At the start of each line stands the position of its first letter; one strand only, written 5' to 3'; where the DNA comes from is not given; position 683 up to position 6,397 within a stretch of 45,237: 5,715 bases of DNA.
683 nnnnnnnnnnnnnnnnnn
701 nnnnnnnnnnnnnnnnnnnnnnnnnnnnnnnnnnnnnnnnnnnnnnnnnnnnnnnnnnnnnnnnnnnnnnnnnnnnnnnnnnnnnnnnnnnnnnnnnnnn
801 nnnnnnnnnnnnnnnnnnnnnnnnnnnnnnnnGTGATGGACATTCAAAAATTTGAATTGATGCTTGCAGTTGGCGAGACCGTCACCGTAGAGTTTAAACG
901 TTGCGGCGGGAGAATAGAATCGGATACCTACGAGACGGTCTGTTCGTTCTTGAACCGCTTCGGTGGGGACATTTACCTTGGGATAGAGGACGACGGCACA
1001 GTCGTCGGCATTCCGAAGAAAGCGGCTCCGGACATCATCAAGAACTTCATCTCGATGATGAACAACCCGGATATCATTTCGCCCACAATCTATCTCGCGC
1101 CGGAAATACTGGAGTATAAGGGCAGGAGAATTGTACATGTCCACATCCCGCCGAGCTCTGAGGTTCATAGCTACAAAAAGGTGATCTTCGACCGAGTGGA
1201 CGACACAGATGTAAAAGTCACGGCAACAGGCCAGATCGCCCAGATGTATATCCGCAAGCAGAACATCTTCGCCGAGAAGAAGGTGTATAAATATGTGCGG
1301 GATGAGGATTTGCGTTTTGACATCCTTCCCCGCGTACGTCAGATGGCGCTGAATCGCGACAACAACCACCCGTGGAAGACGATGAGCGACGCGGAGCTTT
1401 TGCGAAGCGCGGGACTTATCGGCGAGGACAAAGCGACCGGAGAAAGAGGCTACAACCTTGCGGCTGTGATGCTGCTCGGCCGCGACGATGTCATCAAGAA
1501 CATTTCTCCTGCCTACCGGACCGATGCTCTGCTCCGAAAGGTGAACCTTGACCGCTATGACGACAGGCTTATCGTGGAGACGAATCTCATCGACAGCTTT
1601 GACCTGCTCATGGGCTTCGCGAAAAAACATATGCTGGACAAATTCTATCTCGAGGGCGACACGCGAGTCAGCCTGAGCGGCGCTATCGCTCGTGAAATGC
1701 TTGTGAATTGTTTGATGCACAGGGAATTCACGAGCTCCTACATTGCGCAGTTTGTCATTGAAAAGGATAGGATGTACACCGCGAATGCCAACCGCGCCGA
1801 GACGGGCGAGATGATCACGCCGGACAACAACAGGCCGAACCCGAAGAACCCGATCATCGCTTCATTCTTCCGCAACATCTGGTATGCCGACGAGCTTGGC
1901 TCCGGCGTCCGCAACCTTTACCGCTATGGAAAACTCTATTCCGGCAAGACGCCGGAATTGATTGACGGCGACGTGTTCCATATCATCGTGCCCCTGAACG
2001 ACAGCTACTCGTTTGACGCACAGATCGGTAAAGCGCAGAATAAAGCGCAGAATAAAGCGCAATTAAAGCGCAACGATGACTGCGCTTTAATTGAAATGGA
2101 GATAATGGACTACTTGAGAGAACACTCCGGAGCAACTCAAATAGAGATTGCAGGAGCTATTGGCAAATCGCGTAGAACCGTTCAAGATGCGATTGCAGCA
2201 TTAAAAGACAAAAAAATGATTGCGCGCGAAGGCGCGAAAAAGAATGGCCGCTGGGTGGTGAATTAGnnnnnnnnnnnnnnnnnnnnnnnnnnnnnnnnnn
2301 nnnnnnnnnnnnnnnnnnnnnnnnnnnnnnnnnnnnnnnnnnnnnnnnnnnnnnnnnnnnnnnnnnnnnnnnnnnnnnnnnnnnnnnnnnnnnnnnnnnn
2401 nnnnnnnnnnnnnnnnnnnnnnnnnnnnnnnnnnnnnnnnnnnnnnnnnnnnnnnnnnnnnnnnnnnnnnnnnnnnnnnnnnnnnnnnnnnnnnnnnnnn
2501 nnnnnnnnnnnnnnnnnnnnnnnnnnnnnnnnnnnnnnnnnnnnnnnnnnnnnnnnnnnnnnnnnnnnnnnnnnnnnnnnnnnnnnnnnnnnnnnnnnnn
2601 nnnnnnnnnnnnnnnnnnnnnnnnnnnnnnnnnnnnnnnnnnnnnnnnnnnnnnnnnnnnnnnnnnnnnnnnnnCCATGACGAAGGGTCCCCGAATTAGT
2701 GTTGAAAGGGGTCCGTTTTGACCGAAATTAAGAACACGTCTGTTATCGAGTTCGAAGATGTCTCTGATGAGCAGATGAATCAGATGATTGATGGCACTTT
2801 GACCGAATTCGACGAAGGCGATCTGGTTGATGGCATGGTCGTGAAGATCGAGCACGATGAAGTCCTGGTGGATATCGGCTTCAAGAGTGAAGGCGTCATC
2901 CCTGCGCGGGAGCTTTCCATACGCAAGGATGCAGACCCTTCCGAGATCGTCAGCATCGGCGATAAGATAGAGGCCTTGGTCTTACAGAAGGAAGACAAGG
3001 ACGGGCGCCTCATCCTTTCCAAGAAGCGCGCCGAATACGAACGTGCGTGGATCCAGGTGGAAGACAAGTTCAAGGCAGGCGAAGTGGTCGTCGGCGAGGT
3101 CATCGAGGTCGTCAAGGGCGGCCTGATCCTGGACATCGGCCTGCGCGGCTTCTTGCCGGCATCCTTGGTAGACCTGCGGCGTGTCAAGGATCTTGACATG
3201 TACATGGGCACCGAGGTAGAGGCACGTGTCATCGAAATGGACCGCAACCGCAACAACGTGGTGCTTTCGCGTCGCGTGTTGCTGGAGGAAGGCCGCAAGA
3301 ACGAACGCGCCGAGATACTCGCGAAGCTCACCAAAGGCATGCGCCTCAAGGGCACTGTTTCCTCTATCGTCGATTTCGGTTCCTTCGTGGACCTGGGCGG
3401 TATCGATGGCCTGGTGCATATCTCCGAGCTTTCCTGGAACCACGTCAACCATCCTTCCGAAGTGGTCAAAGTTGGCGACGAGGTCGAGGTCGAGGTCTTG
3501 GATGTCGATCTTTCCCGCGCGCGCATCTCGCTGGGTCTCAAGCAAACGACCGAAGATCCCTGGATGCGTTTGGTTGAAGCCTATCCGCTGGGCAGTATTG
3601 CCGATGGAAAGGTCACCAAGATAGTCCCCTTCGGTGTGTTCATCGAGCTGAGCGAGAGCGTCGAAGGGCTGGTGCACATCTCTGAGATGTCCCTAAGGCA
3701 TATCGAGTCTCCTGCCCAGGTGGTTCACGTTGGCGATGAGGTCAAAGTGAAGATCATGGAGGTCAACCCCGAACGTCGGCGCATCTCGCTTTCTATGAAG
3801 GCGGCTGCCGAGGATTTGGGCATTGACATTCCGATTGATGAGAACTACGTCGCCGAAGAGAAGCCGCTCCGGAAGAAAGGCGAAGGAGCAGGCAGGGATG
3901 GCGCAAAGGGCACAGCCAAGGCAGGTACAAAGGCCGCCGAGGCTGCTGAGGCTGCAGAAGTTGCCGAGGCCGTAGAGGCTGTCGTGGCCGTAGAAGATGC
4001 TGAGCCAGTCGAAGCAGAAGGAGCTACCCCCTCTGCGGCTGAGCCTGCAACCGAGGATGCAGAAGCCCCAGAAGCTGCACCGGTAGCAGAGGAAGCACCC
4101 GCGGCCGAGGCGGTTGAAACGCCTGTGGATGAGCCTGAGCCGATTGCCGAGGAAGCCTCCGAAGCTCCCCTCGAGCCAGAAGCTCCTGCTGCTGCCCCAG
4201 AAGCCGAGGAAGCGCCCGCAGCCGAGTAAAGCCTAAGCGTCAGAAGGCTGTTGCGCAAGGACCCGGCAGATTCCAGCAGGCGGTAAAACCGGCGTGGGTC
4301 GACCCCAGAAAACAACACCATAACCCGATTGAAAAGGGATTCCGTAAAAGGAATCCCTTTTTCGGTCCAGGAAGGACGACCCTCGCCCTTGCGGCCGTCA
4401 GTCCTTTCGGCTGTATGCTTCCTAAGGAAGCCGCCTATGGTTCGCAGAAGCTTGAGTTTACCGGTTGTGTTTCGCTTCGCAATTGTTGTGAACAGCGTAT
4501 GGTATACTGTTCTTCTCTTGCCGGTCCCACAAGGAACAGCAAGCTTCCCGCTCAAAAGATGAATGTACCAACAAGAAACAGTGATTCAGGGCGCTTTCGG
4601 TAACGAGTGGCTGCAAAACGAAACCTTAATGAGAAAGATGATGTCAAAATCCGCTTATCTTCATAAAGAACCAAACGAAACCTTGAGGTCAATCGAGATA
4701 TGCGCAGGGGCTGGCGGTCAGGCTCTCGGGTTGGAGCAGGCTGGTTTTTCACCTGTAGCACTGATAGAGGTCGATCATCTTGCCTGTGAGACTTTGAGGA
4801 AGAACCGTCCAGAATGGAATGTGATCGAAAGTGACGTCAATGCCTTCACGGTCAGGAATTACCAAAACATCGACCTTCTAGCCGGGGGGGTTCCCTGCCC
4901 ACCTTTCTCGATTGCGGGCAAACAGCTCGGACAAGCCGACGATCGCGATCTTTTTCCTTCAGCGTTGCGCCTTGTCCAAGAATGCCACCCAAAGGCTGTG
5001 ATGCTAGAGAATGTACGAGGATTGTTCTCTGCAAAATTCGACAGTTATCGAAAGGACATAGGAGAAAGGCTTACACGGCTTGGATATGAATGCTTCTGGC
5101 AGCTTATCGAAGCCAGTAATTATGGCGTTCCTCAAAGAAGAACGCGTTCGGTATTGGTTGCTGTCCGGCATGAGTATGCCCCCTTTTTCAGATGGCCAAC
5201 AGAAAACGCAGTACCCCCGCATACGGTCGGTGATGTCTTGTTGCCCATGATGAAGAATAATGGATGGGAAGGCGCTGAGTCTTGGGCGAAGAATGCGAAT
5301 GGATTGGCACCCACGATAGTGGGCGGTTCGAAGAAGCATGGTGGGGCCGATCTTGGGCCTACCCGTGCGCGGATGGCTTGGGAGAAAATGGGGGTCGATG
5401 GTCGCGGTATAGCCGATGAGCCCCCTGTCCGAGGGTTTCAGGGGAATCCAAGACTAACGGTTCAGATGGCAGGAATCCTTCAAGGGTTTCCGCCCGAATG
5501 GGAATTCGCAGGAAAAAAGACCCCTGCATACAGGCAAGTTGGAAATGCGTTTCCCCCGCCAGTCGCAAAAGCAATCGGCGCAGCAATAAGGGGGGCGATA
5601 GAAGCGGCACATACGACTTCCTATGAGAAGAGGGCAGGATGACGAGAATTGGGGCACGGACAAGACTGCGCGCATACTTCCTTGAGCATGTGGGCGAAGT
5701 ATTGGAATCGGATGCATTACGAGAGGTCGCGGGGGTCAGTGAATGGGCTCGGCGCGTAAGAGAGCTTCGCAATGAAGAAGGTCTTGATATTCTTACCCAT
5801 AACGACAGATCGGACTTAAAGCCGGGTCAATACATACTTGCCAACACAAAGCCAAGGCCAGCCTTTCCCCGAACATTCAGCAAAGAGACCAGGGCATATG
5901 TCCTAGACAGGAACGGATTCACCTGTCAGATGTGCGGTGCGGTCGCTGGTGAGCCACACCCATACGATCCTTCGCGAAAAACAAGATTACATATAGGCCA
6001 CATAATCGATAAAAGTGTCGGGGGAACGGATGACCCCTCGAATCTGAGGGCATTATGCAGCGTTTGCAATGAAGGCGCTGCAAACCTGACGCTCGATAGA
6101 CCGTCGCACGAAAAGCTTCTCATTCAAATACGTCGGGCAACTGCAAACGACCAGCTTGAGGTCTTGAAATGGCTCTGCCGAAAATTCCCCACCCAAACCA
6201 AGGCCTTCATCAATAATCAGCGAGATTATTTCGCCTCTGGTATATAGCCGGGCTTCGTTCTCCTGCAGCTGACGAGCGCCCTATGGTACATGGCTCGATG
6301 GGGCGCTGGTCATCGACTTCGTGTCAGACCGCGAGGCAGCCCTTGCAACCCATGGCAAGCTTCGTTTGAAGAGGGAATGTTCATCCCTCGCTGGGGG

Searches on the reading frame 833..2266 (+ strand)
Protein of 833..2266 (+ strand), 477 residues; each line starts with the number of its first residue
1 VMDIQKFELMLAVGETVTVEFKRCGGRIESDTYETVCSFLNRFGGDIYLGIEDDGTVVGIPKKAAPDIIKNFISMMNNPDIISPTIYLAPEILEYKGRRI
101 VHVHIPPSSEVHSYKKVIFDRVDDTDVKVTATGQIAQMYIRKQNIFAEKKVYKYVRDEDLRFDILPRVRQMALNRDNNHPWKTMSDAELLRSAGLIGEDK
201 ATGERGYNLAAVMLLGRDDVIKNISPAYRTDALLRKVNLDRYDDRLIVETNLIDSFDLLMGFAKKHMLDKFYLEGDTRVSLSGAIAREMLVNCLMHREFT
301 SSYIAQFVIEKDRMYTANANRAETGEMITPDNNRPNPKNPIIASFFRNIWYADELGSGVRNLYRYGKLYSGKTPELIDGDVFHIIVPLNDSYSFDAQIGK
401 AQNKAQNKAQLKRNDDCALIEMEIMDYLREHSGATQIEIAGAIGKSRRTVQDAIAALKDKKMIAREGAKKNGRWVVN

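Call 17: search_protein_families(library=pfam, proteins=[window:833-2266:+], max_evalue=0.001)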
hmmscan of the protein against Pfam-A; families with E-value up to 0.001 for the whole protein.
window:833-2266:+ (477 aa): 3 families
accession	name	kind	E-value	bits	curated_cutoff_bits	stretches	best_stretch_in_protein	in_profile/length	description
PF04326.19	SLFN_AlbA_2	-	3.7e-16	60.1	25.3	1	15-129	1-117/118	Schlafen, AlbA_2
PF13412.12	HTH_24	-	7.8e-06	25.8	21.9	1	420-463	4-47/48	Winged helix-turn-helix DNA-binding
PF13749.12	HATPase_c_4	-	3.9e-05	24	26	1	330-380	32-82/89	Putative ATP-dependent DNA helicase recG C-terminal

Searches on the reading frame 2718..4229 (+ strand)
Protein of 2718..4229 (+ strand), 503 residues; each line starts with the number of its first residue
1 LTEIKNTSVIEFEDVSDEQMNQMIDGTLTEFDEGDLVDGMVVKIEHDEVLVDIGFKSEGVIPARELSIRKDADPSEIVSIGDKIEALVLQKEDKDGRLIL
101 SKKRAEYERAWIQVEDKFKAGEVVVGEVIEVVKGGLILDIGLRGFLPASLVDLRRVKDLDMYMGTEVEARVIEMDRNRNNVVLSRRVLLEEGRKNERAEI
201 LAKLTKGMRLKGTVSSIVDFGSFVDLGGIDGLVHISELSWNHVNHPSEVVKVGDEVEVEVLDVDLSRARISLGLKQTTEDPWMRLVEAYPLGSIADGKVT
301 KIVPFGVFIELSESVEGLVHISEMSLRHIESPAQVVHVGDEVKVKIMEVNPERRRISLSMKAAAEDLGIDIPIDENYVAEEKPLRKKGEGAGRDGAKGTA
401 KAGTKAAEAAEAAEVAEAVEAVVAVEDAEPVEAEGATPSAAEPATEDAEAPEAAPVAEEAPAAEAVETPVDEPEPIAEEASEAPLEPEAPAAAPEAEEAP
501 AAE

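Call 17: search_protein_families(library=pfam, proteins=[window:2718-4229:+], max_evalue=0.001)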
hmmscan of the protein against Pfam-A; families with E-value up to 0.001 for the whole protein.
window:2718-4229:+ (503 aa): 7 families
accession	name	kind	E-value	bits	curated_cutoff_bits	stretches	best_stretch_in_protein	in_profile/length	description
PF00575.29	S1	-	3.3e-77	255.3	22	4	203-275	1-74/74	S1 RNA binding domain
PF23459.1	S1_RRP5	-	1.5e-24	86.8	27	2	292-359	4-71/72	RRP5 S1 domain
PF21710.3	Spt6_S1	-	1.4e-09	38.6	27.5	0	298-361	23-87/91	Spt6, S1/OB domain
PF25522.1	OB_cyt-4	-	5.9e-06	27.1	27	0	238-271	41-72/77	Mitochondrial protein cyt-4, OB-fold domain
PF18614.7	RNase_II_C_S1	-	1.9e-05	24.8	26.6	0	337-358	35-56/59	RNase II-type exonuclease C-terminal S1 domain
PF13509.12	S1_2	-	8.1e-05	23.1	21.8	0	291-344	1-46/61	S1 domain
PF02599.21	CsrA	-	0.00016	22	27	0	247-270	9-32/53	Global regulator protein family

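Call 74: search_solved_structures(query=window:2718-4229:+, max_evalue=1e-20)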
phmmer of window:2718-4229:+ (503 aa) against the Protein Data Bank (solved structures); distinct sequences matched with E-value up to 1e-20: 21.
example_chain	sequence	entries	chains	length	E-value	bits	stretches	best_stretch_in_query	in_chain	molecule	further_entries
8wi7_b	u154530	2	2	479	1.4e-143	482.5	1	16-368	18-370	30S ribosomal protein bS1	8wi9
7qgh_t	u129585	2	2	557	5e-131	441.1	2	20-325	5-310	30S ribosomal protein S1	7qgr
6h4n_y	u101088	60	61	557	6.7e-131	440.7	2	20-325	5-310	30S ribosomal protein S1 | Small ribosomal subunit protein bS1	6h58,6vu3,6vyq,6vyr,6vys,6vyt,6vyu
6bu8_Z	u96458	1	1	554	1.2e-130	439.9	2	27-325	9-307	30S ribosomal protein S1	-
9zcd_A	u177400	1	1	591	8.1e-119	400.9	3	17-325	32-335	30S ribosomal protein S1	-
9qqq_V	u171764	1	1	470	3.8e-103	349.2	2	20-311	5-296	Small ribosomal subunit protein bS1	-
6vz3_H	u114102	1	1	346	9.4e-89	301.8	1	22-361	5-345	30S ribosomal protein S1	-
4q7j_D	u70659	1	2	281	2e-66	228.2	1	20-286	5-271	30S ribosomal protein S1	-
7a05_A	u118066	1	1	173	1.1e-52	182.9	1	203-361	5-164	30S ribosomal protein S1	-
6rxy_Cz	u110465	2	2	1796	1.3e-41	146.4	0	202-380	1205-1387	Rrp5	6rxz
2mfl_A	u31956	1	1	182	1.1e-30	110.3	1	19-191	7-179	30S ribosomal protein S1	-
5x8p_8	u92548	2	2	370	3.6e-29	105.4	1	32-281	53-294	30S ribosomal protein S1, chloroplastic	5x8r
4r71_E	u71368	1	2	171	3.6e-29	105.3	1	19-186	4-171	30S ribosomal protein S1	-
28jw_a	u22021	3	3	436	1.6e-28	103.2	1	11-282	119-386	Ribosomal protein S1 homologue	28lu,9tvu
5ie8_A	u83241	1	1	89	1.9e-27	99.7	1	279-366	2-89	30S ribosomal protein S1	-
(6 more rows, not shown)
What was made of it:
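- Host: ribosomal S1 matches best, and collinearly, a 479-aa four-domain bS1 chain (call 74).
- Tried and rejected: S1 was more informative (call 74).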

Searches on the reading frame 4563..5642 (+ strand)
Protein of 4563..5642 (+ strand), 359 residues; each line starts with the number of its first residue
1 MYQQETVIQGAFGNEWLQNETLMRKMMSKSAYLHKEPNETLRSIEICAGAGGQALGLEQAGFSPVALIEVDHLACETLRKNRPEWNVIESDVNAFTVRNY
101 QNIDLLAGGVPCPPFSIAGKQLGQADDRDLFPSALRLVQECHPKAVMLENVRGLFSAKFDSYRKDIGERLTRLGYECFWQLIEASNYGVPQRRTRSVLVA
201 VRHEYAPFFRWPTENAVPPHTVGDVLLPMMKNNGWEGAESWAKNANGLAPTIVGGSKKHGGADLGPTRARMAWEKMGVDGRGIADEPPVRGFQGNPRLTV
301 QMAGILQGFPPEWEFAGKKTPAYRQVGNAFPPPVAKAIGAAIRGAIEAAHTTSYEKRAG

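Call 17: search_protein_families(library=pfam, proteins=[window:4563-5642:+], max_evalue=0.001)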
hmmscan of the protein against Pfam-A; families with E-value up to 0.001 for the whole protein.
window:4563-5642:+ (359 aa): 1 family
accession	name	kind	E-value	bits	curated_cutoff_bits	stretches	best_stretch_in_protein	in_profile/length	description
PF00145.23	DNA_methylase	-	4.5e-67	227.2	22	1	42-342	2-322/324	C-5 cytosine-specific DNA methylase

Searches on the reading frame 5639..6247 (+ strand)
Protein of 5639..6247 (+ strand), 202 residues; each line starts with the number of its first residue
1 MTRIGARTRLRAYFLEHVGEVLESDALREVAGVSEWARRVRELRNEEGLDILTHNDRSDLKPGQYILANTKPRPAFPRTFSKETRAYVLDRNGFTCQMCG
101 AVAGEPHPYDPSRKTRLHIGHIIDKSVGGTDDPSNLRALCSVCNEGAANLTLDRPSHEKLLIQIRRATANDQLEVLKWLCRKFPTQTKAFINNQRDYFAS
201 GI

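Call 17: search_protein_families(library=pfam, proteins=[window:5639-6247:+], max_evalue=0.001)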
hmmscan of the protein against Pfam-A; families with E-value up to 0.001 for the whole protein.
window:5639-6247:+ (202 aa): 2 families
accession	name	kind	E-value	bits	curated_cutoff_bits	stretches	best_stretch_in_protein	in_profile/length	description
PF01844.29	HNH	-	1.6e-09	38.2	21.4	1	96-145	1-42/47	HNH endonuclease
PF14279.12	HNH_5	-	1.9e-07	31.4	27.5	1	113-147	9-43/56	HNH endonuclease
